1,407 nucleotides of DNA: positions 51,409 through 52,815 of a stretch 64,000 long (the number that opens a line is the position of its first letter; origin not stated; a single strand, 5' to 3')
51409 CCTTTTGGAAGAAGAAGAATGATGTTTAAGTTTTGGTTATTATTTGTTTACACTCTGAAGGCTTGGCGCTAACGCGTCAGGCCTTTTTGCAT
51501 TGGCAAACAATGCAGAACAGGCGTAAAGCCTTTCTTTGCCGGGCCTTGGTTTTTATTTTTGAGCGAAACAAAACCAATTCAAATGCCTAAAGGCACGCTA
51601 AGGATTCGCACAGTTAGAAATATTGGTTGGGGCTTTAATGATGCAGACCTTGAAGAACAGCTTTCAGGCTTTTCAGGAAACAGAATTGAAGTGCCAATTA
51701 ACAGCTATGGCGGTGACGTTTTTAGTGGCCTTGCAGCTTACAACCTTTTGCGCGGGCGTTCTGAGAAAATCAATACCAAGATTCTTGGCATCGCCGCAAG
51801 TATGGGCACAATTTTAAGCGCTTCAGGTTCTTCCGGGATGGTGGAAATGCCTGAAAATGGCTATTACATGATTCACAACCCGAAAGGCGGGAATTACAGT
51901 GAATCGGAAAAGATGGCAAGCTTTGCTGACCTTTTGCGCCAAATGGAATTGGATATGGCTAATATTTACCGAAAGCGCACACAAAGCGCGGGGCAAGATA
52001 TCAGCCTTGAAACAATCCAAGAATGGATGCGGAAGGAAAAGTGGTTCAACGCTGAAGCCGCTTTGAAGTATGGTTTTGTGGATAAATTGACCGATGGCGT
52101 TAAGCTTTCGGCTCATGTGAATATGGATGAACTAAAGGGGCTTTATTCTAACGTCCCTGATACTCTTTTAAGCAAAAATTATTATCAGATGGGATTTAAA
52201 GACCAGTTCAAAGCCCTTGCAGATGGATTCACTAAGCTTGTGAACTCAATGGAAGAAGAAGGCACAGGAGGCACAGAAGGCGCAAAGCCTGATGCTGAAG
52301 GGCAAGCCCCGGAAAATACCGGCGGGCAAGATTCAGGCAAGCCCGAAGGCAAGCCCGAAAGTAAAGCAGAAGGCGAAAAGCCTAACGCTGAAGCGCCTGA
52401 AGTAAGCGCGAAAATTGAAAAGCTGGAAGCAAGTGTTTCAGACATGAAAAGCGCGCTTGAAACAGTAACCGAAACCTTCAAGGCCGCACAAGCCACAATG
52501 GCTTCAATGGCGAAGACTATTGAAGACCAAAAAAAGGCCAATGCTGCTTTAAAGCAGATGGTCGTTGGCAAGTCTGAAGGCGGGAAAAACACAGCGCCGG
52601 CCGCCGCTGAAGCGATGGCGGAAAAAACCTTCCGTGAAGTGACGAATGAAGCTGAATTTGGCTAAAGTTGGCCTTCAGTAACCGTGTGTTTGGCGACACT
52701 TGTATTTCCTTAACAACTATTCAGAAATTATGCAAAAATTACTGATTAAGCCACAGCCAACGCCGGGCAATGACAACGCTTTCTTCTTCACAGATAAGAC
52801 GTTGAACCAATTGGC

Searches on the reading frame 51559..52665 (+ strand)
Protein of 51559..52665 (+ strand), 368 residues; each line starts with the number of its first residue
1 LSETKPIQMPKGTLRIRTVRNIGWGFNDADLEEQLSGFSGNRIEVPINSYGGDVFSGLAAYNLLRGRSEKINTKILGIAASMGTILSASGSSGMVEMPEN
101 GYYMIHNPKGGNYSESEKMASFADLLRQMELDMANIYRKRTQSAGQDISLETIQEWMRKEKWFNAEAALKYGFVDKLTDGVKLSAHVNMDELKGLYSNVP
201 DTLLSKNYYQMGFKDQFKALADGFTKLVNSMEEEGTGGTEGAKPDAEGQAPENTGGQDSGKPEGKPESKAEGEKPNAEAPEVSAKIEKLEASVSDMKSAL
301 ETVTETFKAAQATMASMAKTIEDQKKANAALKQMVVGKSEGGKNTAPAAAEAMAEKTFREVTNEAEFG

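Call 26: search_protein_families(library=phrogs, proteins=[window:51559-52665:+], max_evalue=0.001)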
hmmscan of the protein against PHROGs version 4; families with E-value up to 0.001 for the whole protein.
window:51559-52665:+ (368 aa): 11 families
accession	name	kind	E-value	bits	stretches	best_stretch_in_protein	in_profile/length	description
phrog_94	-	head and packaging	5.4e-46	159.3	1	28-340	105-382/622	head maturation protease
phrog_133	-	head and packaging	1.7e-38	133.7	1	23-357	30-333/668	head maturation protease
phrog_3348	-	unknown function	1.2e-35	124.6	1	18-203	42-223/386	-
phrog_2976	-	head and packaging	3.2e-32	113.7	1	22-305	29-314/394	head maturation protease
phrog_1684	-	head and packaging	2.8e-30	106.8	1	32-236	64-262/284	head maturation protease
phrog_53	-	head and packaging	1.8e-15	58.1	1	39-355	116-477/583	head maturation protease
phrog_33547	-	unknown function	1.3e-14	55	1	32-330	21-309/357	-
phrog_1827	-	other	9.2e-07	29.4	1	42-132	54-142/202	ATP-dependent protease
phrog_13984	-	unknown function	6.6e-06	27.3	1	42-100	62-118/123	-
phrog_5410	-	other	1.5e-05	25.3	1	42-121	57-134/323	ATP-dependent protease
phrog_23753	-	head and packaging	0.00011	23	1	41-187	42-180/298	head maturation protease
